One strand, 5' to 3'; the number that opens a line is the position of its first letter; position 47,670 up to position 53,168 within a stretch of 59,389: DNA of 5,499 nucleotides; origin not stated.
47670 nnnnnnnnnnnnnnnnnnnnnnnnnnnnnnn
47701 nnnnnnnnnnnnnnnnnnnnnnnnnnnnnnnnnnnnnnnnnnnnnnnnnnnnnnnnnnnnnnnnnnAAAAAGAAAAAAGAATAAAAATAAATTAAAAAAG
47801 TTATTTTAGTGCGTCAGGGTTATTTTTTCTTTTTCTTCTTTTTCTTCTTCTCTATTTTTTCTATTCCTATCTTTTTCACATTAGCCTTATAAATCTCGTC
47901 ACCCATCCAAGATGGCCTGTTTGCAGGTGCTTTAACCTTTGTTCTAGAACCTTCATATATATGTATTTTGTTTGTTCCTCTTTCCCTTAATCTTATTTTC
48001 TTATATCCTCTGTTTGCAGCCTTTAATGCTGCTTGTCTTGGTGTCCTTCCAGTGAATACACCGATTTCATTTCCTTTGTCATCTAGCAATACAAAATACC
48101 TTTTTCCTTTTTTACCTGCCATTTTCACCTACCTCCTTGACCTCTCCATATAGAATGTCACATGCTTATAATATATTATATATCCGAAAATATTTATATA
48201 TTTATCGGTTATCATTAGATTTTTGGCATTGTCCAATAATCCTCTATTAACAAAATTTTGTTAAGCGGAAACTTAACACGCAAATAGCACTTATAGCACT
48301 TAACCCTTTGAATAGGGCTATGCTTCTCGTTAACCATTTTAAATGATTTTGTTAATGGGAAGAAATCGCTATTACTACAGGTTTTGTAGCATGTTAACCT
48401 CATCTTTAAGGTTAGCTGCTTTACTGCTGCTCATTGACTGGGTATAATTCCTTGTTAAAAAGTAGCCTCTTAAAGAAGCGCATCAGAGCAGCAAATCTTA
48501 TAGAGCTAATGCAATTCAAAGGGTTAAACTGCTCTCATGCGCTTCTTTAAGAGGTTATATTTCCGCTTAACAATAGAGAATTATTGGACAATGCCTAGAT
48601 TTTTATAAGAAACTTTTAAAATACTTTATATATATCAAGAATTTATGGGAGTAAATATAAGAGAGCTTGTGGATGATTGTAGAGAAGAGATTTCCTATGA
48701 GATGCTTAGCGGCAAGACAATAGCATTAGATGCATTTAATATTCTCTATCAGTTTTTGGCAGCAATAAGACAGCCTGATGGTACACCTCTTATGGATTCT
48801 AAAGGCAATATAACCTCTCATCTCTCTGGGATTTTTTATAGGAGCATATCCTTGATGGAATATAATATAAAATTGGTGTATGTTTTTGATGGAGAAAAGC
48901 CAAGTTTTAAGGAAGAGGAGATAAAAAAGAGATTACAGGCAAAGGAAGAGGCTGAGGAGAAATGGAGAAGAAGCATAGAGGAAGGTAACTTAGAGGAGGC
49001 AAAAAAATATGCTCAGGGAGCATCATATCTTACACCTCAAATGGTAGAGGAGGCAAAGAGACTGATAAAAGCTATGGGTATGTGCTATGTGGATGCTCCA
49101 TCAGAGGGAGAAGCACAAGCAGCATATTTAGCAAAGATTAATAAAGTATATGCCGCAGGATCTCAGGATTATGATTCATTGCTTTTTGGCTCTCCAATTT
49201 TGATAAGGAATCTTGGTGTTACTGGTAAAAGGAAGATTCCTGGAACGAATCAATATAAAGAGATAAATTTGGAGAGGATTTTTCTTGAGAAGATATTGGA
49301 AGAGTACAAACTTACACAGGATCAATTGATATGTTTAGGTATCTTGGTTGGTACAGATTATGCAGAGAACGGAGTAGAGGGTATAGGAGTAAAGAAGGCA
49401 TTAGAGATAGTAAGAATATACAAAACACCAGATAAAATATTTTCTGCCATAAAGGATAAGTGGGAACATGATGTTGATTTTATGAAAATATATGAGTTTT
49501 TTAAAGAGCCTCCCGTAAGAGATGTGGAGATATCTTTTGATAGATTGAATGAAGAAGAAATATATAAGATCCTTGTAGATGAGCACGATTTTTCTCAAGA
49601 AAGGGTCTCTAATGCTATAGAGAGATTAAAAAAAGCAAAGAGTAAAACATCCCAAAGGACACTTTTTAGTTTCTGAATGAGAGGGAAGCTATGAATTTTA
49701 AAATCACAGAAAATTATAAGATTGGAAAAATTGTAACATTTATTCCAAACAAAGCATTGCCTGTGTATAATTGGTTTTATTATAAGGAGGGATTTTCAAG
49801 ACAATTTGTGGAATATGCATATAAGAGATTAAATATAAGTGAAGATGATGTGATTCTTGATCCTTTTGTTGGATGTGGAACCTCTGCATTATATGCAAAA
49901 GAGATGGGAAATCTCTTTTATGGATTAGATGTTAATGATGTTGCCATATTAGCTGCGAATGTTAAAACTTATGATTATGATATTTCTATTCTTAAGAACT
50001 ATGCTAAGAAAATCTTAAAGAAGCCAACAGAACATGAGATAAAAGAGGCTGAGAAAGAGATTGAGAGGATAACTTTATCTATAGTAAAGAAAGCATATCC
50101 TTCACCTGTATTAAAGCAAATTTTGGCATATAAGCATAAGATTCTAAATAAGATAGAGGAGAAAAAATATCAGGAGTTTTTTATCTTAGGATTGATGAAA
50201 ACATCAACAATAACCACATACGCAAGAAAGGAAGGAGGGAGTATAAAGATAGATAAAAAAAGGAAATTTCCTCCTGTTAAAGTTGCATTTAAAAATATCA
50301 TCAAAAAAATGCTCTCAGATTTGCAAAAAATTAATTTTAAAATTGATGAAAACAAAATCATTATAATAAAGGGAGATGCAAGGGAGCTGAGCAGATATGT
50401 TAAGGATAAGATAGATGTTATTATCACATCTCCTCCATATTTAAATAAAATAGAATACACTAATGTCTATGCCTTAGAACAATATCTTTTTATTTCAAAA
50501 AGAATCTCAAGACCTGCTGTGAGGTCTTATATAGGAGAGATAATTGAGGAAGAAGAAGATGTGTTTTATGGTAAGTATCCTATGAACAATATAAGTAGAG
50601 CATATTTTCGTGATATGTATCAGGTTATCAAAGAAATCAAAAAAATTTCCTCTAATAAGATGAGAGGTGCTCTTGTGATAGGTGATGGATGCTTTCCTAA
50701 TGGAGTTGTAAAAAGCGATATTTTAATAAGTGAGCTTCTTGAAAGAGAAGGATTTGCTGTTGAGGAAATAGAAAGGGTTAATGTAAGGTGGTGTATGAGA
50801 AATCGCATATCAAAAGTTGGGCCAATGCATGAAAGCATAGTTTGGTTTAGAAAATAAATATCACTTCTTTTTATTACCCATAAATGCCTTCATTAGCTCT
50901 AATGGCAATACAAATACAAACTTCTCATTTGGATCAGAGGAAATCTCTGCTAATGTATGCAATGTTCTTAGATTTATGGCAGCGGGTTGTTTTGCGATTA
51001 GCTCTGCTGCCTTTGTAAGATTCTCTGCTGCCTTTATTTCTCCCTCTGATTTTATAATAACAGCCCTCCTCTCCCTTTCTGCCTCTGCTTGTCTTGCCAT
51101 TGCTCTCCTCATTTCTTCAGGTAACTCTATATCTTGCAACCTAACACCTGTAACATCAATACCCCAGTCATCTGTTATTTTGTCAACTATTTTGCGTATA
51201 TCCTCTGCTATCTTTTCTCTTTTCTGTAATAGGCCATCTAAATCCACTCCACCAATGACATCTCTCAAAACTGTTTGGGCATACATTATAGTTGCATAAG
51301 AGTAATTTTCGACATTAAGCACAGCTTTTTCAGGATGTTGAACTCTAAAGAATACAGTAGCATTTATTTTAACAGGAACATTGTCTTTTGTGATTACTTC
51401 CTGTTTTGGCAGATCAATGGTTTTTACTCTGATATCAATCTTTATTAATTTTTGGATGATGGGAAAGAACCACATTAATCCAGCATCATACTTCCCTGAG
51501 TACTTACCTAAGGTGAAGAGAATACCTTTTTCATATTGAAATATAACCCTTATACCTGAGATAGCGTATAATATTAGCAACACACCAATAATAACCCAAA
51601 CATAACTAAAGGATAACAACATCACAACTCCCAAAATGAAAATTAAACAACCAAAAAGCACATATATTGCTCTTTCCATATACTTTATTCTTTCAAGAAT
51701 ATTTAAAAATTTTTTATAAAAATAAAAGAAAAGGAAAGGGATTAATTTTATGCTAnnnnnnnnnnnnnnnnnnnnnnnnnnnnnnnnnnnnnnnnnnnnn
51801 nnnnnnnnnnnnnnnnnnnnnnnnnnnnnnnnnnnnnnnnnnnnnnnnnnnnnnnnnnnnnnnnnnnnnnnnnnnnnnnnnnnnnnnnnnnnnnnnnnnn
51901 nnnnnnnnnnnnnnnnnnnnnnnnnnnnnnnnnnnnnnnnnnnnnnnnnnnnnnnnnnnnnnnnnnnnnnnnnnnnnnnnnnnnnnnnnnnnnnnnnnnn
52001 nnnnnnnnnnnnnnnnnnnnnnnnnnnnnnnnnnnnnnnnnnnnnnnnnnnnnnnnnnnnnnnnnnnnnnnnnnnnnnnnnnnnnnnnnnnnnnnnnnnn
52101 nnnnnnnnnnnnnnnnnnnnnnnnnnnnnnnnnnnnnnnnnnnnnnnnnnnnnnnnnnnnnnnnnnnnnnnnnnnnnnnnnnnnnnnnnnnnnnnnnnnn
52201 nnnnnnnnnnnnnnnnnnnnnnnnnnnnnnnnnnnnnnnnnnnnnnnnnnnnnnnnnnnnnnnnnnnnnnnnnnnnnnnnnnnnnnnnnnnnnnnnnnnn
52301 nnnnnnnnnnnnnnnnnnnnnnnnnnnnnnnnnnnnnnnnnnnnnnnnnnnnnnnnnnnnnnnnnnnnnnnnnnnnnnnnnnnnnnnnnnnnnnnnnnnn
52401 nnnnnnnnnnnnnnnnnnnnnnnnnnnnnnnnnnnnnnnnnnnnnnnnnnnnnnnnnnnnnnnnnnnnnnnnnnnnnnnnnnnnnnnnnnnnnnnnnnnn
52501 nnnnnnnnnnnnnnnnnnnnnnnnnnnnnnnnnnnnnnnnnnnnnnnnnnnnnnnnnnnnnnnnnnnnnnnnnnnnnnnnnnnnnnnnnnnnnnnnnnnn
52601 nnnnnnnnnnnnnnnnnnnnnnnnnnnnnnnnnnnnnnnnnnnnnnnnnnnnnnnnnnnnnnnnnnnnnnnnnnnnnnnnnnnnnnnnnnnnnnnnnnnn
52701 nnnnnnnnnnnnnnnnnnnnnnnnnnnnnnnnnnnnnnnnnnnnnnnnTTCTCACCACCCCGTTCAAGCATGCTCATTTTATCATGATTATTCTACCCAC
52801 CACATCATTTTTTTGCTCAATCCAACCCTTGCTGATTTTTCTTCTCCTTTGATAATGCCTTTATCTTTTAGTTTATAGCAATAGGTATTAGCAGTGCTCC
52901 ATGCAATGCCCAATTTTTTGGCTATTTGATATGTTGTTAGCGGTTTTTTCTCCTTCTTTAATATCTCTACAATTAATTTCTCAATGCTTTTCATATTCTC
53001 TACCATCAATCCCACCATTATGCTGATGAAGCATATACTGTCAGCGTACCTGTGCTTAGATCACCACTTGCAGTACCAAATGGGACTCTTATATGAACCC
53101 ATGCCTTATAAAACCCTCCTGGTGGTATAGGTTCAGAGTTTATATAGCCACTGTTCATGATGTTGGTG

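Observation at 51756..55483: Surface-protein island: two paralogous secreted proteins flanking a small wHTH regulator, next to a secreted transglutaminase-like protein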

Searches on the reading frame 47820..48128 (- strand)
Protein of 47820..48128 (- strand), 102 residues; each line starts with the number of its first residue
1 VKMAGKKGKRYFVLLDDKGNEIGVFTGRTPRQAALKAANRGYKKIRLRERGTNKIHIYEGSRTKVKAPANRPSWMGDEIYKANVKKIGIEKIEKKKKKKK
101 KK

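Call 88: search_protein_families(library=pfam, proteins=[window:47820-48128:-], max_evalue=0.001)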
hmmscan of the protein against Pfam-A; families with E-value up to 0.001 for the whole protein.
window:47820-48128:- (102 aa): 1 family
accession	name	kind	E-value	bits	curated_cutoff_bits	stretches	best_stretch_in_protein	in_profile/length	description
PF05854.16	MC1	-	7.2e-36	122.8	23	1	9-93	2-96/96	Non-histone chromosomal protein MC1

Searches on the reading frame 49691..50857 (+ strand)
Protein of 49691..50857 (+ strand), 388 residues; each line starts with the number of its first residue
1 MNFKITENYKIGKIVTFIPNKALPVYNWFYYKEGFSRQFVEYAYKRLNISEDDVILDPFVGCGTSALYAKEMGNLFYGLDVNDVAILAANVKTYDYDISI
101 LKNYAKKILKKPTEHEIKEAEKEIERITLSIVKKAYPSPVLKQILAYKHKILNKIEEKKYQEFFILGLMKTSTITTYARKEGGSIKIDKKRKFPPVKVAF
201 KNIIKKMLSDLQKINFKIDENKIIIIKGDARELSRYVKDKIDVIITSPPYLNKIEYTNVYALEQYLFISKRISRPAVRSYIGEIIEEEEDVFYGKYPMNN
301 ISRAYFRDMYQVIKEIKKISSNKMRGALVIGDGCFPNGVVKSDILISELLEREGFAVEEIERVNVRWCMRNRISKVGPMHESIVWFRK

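Call 88: search_protein_families(library=pfam, proteins=[window:49691-50857:+], max_evalue=0.001)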
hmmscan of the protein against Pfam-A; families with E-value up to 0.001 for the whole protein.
window:49691-50857:+ (388 aa): 3 families
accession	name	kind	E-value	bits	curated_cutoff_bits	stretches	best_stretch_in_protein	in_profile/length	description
PF01555.25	N6_N4_Mtase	-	5.7e-13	49.8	26.7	2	49-86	179-216/221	DNA methylase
PF01170.24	UPF0020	-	0.00011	22.4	22.3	0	220-256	102-137/197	RMKL-like, methyltransferase domain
PF09445.16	Methyltransf_15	-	0.00046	20.2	22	0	54-100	3-53/165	RNA cap guanine-N2 methyltransferase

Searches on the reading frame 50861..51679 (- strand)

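Call 4: search_protein_families(library=pfam, proteins=[window:50861-51679:-], max_evalue=1)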
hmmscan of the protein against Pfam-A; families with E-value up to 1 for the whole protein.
window:50861-51679:- (272 aa): 5 families
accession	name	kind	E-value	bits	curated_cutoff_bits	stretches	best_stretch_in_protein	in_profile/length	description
PF01145.31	Band_7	-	1.2e-40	139.8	23.6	1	46-214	3-175/176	SPFH domain / Band 7 family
PF13421.11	Band_7_1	-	0.00011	22.3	24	1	142-199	149-208/211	SPFH domain-Band 7 family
PF12153.13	CAP18_C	-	0.0053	17.1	20.5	1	150-170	3-24/28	LPS binding domain of CAP18 (C terminal)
PF22582.2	Amylosucrase_C-like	-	0.013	16.4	27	1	110-150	13-53/76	Amylosucrase, C-terminal domain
PF11127.14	YgaP-like_TM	-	0.49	11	25.3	1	2-42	9-50/66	Inner membrane protein YgaP-like, transmembrane domain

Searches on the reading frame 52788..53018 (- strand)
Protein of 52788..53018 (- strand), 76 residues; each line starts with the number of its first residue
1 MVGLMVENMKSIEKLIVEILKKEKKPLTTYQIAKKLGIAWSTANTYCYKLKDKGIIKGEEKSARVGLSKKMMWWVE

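Call 4: search_protein_families(library=pfam, proteins=[window:52788-53018:-], max_evalue=1)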
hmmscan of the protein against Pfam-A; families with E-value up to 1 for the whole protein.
window:52788-53018:- (76 aa): 19 families
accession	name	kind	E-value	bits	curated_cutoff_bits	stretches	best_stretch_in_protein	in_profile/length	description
PF13412.12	HTH_24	-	6.8e-07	29.2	21.9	1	12-57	4-48/48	Winged helix-turn-helix DNA-binding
PF08279.18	HTH_11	-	5.5e-06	26.6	25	1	15-59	4-49/55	HTH domain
PF01978.25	TrmB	-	0.00041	20.6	25.6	1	23-62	19-58/68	Sugar-specific transcriptional regulator TrmB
PF14947.12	HTH_45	-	0.00064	20.1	25.5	1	14-62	6-55/77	Winged helix-turn-helix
PF24033.1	DUF7342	-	0.0025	18.2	31.6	1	18-63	9-54/150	Family of unknown function (DUF7342)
PF03297.21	Ribosomal_S25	-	0.0033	18.1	28.8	1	10-62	42-92/101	S25 ribosomal protein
PF01325.25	Fe_dep_repress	-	0.0034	18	26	1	19-61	16-57/60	Iron dependent repressor, N-terminal DNA binding domain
PF01726.22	LexA_DNA_bind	-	0.0052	17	23.7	1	11-64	10-64/65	LexA DNA binding domain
PF01022.26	HTH_5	-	0.0053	17.1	22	1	16-57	7-46/47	Bacterial regulatory protein, arsR family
PF09339.16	HTH_IclR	-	0.0062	16.7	22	1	16-56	8-48/52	IclR helix-turn-helix domain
PF13545.12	HTH_Crp_2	-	0.013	15.9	27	1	26-58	22-54/70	Crp-like helix-turn-helix domain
PF01047.28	MarR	-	0.017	15.4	24.6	1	23-57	14-48/59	MarR family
PF04703.18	FaeA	-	0.019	15.7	20.7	1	16-57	5-46/62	FaeA-like protein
PF00196.25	GerE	-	0.022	14.8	23.5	1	18-53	9-44/57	Bacterial regulatory proteins, luxR family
PF21476.4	PF0610-like_N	-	0.027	15.1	33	1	16-41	6-27/50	PF0610-like, N-terminal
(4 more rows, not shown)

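Call 6: search_protein_families(library=ncbifam, proteins=[window:52788-53018:-], max_evalue=1)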
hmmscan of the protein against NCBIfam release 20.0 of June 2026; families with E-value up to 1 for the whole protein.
window:52788-53018:- (76 aa): 22 families
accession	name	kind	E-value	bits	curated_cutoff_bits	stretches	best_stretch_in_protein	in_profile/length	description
NF006813.0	PRK09334.1-3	equivalog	0.00021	21.6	83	1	10-65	32-87/97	30S ribosomal protein S25e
NF040820.1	trans_reg_LrpA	equivalog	0.00058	19.8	250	1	13-59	6-51/141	HTH-type transcriptional regulator LrpA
TIGR01884.1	cas_HTH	subfamily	0.00095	18.6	60.2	1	11-66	142-197/202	CRISPR-associated CARF protein Csa3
NF006812.0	PRK09334.1-2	equivalog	0.0011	19.4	171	1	14-66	52-103/109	30S ribosomal protein S25e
NF049902.1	FTL_1293_fam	exception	0.0015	18.7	170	1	12-65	11-61/150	FTL_1293 family small RNA FtrC-regulated protein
NF053610.1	Sso10a_fam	subfamily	0.0016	18.4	60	1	15-62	6-53/64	Sso10a family chromatin protein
TIGR04548.1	DnaD_Mollicutes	hypoth_equivalog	0.0063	16.5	100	1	6-61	25-80/178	DnaD family protein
NF003210.0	PRK04172.1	equivalog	0.0068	15.3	350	1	8-64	3-58/496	phenylalanine--tRNA ligase subunit alpha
TIGR00498.1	lexA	equivalog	0.0073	15.9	110.95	1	9-64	8-64/203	transcriptional repressor LexA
NF053606.1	Sta1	subfamily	0.0084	16.2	80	1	14-63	23-71/100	Sta1 family transcriptional regulator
NF041413.1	ArsR_Rv2640c_fam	equivalog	0.0086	16.5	155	1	14-65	46-97/118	Rv2640c family ArsR-like transcriptional regulator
NF053860.1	DS41_1_antiphage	equivalog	0.011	14.8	370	1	13-64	383-434/448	anti-phage protein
NF041395.1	TranRegLrpA1_Halo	equivalog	0.013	15.5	250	1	9-59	3-52/142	HTH-type transcriptional regulator LrpA1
NF040939.2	trans_reg_lrs14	equivalog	0.014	15.4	90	1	16-61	26-71/103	Lrs14 family HTH-type transcriptional regulator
NF040947.1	trans_reg_LysM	equivalog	0.019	14.8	180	1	13-57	5-48/136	HTH-type transcriptional regulator LysM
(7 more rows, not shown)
